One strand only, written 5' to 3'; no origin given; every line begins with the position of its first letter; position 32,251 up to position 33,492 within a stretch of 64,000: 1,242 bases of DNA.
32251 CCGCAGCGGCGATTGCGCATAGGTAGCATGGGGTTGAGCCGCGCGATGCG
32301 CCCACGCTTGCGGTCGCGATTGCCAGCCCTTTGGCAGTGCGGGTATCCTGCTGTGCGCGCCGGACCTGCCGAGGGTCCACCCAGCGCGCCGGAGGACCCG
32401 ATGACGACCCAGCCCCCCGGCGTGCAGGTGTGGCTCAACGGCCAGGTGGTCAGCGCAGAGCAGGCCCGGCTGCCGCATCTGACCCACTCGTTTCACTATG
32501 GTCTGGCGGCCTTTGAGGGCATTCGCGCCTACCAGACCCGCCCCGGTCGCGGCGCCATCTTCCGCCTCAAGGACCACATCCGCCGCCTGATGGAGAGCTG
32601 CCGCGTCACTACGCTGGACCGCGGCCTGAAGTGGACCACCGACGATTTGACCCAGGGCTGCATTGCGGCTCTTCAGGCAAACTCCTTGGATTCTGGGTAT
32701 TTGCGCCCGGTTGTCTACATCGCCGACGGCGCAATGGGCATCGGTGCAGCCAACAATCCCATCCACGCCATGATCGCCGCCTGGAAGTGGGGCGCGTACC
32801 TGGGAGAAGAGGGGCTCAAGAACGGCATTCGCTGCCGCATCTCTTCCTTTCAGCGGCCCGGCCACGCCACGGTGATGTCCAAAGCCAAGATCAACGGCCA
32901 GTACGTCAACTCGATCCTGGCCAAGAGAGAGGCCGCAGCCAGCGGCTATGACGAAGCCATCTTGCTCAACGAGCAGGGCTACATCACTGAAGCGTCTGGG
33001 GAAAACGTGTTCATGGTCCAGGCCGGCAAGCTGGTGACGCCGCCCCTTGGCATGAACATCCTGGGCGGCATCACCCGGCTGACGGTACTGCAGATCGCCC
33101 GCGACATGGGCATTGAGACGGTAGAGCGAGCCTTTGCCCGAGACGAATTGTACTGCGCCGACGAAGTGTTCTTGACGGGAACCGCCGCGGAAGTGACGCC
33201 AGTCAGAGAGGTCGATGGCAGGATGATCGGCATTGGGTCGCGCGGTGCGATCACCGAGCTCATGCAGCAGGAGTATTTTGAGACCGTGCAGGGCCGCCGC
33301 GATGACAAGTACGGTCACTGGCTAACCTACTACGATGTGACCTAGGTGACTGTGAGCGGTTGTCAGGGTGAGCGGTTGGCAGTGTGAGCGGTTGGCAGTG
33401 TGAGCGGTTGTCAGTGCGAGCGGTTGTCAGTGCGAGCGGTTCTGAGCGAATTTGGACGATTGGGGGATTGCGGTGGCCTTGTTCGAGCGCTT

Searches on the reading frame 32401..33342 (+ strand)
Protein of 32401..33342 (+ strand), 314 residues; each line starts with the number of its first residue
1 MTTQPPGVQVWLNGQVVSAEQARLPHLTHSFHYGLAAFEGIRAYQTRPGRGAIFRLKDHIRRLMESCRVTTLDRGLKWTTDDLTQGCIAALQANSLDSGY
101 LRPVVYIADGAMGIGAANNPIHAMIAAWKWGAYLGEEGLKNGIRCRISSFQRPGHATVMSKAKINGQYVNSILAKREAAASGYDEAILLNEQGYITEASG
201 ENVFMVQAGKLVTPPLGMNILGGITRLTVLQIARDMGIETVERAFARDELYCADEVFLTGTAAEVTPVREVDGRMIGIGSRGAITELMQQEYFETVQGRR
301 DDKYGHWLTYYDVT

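Call 40: find_encoding_contigs(protein=window:32401-33342:+, flank=1500, max_places=10)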
Protein window:32401-33342:+ (314 aa): 4 contigs read that carry it; 3 places shown.
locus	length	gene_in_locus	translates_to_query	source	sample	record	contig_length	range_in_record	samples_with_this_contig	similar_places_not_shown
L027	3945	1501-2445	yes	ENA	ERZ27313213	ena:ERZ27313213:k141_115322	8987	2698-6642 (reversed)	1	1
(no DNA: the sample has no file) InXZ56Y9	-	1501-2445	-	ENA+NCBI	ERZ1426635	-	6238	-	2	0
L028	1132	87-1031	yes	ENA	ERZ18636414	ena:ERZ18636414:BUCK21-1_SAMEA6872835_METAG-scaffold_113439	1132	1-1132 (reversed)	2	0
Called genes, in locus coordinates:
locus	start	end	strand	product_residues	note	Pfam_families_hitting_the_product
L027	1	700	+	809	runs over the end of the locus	PF00912:Transgly, PF00905:Transpeptidase, PF06832:BiPBP_C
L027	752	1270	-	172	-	-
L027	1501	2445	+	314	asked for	PF01063:Aminotran_4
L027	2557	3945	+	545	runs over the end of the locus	-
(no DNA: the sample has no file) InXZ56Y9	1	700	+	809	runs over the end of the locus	PF00912:Transgly, PF00905:Transpeptidase, PF06832:BiPBP_C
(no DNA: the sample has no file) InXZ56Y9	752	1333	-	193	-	-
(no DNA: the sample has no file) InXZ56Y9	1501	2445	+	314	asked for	PF01063:Aminotran_4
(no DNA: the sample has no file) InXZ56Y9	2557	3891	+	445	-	?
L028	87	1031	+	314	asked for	PF01063:Aminotran_4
